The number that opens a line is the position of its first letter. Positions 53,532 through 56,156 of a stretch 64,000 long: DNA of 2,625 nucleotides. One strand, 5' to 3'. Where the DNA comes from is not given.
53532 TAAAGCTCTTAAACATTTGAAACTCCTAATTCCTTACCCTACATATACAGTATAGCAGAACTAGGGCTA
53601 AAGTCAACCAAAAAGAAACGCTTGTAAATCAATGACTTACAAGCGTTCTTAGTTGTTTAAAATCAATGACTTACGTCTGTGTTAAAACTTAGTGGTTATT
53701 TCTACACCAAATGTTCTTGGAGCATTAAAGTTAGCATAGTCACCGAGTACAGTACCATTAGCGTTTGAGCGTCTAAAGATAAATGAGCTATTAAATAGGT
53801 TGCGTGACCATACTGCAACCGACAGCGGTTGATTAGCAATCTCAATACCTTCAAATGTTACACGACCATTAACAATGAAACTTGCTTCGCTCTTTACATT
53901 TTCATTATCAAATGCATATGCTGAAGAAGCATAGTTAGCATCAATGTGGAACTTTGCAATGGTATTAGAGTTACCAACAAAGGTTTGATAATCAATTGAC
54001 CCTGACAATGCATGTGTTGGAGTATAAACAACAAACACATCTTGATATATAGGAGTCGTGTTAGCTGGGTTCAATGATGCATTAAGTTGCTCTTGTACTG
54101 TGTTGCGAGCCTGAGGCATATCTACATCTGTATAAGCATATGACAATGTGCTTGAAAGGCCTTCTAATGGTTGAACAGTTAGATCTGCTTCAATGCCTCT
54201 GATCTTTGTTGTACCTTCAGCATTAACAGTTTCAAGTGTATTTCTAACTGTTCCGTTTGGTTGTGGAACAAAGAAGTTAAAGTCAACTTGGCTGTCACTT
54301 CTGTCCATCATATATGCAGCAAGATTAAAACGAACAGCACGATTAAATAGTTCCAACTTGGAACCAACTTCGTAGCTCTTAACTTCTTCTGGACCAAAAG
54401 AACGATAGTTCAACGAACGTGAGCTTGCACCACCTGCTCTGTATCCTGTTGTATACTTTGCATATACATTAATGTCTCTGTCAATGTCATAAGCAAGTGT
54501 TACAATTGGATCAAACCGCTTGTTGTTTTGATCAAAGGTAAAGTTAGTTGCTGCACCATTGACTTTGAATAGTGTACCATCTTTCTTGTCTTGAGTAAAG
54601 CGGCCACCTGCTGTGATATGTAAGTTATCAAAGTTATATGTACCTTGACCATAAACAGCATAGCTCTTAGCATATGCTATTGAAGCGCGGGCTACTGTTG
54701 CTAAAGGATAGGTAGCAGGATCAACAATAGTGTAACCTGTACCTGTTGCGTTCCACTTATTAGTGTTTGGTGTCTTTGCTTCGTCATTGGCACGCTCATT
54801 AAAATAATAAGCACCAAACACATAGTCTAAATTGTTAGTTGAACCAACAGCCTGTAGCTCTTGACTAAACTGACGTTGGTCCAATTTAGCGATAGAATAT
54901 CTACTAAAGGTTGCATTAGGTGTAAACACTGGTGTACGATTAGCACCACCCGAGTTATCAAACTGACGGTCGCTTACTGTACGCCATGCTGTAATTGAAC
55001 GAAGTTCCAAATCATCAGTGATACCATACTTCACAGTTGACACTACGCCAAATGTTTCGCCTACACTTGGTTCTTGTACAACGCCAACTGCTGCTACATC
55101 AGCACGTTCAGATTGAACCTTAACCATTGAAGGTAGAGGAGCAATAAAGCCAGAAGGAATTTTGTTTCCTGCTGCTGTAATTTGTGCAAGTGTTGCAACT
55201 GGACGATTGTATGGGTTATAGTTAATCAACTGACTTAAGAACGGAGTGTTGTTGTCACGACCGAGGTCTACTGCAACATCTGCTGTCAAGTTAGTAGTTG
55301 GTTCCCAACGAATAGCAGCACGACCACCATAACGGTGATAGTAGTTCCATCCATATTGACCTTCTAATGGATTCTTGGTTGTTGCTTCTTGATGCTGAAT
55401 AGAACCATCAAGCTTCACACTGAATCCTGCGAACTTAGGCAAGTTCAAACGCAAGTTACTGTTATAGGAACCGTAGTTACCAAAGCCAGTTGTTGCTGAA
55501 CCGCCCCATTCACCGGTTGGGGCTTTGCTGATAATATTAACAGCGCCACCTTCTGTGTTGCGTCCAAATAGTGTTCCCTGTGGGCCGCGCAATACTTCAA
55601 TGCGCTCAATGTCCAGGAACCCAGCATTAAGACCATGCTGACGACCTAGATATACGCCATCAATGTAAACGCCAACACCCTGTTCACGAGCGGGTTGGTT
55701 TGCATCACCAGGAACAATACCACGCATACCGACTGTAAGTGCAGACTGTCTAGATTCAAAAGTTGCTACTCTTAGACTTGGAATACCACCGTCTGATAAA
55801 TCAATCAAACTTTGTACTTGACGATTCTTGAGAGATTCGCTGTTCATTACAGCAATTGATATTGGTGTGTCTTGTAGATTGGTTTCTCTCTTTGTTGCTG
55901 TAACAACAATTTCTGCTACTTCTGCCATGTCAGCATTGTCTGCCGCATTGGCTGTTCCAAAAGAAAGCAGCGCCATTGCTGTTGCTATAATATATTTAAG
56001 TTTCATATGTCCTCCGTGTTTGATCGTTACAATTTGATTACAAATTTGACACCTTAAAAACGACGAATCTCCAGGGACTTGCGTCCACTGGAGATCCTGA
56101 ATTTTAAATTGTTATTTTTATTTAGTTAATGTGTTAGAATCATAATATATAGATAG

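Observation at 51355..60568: Repeated terminator-promoter cassettes whose hairpin loop is an IHF consensus site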

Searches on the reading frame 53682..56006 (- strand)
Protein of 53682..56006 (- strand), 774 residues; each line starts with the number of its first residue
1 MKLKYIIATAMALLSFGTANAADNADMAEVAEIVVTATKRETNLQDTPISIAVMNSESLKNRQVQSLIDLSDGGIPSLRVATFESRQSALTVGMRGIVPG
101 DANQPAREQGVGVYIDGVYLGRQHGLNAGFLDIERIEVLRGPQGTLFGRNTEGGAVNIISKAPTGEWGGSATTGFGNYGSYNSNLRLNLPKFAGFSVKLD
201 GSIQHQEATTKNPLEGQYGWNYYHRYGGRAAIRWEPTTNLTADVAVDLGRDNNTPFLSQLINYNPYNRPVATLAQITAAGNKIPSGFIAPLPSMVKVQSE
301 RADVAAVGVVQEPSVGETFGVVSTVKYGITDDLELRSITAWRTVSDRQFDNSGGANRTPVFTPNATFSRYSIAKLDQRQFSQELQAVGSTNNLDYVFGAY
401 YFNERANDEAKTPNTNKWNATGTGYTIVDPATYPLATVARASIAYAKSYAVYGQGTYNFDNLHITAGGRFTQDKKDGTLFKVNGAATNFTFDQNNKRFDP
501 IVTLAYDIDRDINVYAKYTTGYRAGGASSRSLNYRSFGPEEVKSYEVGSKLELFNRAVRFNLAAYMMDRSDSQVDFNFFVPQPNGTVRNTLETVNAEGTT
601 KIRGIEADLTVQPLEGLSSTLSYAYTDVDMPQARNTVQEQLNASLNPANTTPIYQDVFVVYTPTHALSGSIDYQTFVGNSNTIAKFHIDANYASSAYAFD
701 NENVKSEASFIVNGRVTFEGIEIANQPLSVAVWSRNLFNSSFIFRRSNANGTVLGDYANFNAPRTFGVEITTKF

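Call 8: search_protein_families(library=phrogs, proteins=[window:53682-56006:-])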
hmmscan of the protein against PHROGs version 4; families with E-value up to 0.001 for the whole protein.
window:53682-56006:- (774 aa): 1 family
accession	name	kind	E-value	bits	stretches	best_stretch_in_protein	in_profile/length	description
phrog_5687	-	unknown function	5.6e-27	95.5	2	20-184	25-184/760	-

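Call 14: search_protein_families(library=pfam, proteins=[window:53682-56006:-])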
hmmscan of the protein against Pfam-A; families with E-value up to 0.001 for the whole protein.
window:53682-56006:- (774 aa): 2 families
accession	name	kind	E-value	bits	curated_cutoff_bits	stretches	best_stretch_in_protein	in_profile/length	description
PF00593.30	TonB_dep_Rec_b-barrel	-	7e-30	105.7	27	1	327-718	71-421/436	TonB dependent receptor-like, beta-barrel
PF07715.20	Plug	-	9.8e-16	58.6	23.9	1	44-155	2-107/107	TonB-dependent Receptor Plug Domain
